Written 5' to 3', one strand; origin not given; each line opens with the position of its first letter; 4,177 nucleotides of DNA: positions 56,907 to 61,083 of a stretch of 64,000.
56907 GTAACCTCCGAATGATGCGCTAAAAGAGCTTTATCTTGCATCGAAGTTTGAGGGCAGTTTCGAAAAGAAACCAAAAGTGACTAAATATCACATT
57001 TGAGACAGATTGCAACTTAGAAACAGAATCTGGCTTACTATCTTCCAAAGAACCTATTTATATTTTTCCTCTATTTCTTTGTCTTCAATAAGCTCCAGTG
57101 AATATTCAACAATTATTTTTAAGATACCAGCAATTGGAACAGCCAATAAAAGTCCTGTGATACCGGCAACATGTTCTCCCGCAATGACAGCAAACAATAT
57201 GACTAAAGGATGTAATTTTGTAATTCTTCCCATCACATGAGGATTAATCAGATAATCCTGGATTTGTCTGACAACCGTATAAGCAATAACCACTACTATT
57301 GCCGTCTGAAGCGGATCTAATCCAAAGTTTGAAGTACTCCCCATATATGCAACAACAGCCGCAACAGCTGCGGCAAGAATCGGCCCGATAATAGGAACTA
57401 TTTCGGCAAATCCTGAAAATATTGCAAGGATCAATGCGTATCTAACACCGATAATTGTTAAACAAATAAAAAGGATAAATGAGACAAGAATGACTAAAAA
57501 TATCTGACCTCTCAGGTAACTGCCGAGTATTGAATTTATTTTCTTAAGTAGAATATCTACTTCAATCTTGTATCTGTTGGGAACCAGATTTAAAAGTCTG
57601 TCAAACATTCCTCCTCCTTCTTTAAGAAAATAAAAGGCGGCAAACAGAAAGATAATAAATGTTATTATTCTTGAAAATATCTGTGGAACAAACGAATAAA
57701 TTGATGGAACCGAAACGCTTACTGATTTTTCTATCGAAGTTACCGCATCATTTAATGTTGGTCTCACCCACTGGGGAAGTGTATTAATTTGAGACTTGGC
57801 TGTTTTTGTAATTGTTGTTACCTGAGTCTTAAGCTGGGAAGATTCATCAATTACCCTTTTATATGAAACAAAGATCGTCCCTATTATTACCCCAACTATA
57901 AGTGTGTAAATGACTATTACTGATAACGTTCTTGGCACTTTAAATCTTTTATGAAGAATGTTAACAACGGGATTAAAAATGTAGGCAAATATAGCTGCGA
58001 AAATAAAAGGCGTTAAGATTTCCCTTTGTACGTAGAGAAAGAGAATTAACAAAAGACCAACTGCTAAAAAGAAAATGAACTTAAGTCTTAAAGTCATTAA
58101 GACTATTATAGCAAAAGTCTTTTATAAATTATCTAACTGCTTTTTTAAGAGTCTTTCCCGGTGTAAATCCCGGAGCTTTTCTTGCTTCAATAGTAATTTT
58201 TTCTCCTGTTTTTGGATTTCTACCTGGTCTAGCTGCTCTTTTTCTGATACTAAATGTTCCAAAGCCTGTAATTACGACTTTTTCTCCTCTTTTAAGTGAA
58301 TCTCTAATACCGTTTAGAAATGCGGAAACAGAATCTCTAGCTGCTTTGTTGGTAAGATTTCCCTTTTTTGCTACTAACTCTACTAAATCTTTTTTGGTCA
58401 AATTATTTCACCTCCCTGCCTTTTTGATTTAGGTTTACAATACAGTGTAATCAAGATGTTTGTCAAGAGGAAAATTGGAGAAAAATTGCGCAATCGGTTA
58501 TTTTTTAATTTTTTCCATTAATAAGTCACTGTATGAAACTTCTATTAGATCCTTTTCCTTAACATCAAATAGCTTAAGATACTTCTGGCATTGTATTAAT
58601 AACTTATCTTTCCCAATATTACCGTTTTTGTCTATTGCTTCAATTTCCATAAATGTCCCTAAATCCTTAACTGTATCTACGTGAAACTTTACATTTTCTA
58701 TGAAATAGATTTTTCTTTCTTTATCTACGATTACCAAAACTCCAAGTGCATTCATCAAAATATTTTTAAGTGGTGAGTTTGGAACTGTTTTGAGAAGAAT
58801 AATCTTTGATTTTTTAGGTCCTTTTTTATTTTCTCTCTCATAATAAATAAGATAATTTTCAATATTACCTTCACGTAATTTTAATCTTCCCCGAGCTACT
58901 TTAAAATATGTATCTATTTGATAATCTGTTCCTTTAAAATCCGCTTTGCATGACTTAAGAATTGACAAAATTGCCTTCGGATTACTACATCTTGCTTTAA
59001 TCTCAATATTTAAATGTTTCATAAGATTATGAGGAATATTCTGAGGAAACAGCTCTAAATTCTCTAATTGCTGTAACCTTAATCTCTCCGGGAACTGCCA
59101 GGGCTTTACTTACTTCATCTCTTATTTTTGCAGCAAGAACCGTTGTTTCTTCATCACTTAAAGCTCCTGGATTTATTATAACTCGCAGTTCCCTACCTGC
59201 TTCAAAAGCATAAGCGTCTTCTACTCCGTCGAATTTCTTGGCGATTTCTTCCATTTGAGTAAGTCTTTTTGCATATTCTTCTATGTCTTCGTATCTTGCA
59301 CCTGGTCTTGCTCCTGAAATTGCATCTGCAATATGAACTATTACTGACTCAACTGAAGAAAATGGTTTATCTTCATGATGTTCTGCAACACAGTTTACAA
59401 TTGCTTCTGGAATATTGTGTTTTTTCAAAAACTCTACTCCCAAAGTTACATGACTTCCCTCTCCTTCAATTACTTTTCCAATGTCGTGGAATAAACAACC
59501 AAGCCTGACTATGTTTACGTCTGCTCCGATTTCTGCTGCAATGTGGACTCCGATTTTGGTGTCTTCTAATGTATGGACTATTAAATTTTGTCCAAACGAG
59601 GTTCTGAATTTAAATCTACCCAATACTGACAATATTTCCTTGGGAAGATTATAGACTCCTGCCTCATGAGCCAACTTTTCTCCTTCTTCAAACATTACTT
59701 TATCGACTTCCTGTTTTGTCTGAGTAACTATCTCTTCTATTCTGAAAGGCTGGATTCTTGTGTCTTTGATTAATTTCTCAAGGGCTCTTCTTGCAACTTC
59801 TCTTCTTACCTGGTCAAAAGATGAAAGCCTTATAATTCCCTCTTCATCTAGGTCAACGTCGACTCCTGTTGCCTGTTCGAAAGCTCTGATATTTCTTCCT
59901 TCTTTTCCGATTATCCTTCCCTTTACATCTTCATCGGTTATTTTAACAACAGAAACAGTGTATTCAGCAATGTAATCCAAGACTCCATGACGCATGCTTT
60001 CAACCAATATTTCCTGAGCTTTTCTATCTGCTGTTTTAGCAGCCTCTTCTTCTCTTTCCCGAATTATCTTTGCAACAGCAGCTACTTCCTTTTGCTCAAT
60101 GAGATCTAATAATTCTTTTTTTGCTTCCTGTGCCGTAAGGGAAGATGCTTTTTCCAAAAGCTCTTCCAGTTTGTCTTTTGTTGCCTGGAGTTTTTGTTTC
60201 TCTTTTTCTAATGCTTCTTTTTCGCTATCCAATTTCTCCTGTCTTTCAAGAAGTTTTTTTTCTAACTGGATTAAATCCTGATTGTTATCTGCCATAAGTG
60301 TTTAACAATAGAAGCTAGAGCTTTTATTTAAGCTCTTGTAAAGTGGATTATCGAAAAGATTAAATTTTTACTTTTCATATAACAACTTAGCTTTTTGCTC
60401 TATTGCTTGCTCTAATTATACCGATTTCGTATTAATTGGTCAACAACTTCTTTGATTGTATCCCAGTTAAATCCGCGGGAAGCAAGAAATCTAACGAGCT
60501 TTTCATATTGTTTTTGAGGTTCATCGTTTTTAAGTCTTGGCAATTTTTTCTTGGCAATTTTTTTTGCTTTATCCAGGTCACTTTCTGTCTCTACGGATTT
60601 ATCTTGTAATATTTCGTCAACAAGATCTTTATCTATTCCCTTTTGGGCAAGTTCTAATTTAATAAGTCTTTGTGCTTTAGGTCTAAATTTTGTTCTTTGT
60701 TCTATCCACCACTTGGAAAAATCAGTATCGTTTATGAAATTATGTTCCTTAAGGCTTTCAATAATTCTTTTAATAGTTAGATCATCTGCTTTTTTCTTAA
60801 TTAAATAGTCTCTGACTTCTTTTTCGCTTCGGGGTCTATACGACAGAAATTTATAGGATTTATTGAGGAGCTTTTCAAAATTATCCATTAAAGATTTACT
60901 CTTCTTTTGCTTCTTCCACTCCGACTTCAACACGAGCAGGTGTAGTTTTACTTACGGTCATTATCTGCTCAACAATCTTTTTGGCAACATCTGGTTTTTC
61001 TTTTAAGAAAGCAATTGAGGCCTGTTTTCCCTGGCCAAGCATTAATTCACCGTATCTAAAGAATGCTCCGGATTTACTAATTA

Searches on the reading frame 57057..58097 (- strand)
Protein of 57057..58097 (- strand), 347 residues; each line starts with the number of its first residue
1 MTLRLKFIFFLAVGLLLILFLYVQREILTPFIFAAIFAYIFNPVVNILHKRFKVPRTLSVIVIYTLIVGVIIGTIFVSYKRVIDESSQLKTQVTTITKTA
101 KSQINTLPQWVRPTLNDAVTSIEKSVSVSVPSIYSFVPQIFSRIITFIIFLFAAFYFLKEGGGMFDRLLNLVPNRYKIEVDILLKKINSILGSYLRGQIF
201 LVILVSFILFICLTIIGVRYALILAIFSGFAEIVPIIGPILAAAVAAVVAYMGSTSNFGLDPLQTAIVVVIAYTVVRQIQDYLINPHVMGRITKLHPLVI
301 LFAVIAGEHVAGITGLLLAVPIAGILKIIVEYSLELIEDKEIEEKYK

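Call 35: search_protein_families(library=pfam, proteins=[window:57057-58097:-], max_evalue=0.00001)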
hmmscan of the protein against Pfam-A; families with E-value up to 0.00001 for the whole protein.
window:57057-58097:- (347 aa): 1 family
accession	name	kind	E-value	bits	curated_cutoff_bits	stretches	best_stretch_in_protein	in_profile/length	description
PF01594.21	AI-2E_transport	-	1.3e-69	235.3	34.3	1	7-332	4-325/327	AI-2E family transporter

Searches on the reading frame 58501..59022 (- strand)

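Call 35: search_protein_families(library=pfam, proteins=[window:58501-59022:-], max_evalue=0.00001)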
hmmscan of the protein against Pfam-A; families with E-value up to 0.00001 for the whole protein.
window:58501-59022:- (174 aa): 1 family
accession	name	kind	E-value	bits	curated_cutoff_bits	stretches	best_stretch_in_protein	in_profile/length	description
PF01928.26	CYTH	-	8.9e-14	52.1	23.2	1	4-140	2-156/179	CYTH domain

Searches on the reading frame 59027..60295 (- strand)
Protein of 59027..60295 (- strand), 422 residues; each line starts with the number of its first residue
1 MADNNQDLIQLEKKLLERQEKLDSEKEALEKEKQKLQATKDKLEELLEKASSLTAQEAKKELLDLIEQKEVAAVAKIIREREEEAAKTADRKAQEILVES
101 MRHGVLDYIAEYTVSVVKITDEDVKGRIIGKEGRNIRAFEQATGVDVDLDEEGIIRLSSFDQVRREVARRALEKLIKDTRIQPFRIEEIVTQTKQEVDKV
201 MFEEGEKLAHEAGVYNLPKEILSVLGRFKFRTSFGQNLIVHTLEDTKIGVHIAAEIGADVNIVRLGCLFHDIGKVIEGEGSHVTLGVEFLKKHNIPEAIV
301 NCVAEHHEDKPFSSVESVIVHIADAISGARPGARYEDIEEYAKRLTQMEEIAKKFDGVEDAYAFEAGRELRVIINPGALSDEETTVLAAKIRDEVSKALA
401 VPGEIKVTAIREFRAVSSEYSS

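Call 35: search_protein_families(library=pfam, proteins=[window:59030-60295:-], max_evalue=0.00001)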
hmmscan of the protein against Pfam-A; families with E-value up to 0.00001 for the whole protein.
window:59030-60295:- (422 aa): 3 families
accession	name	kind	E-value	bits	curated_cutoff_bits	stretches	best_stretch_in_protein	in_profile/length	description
PF01966.28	HD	-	3.4e-16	60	22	1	240-327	3-114/116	HD domain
PF12072.13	RNase_Y_N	-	1.9e-12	47.5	32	1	5-102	98-195/201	RNase Y N-terminal region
PF00013.35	KH_1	-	4.3e-07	30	21.5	1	123-173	9-65/66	KH domain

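Call 52: find_encoding_contigs(protein=window:59027-60295:-, flank=10000, max_places=1)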
Protein window:59027-60295:- (422 aa): no gene with exactly this product is on record in the collection.

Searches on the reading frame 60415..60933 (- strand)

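Call 35: search_protein_families(library=pfam, proteins=[window:60415-60933:-], max_evalue=0.00001)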
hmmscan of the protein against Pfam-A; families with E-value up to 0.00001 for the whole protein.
window:60415-60933:- (173 aa): 3 families
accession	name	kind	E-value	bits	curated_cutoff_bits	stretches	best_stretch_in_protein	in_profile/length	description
PF21982.2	RecX_HTH1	-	1.2e-14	54.4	26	1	24-61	3-40/40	RecX, first three-helix domain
PF21981.2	RecX_HTH3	-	9.1e-14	51.8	26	1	117-164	1-48/48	RecX, third three-helix domain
PF02631.22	RecX_HTH2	-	2.9e-09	37.4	26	1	68-108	1-41/42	RecX, second three-helix domain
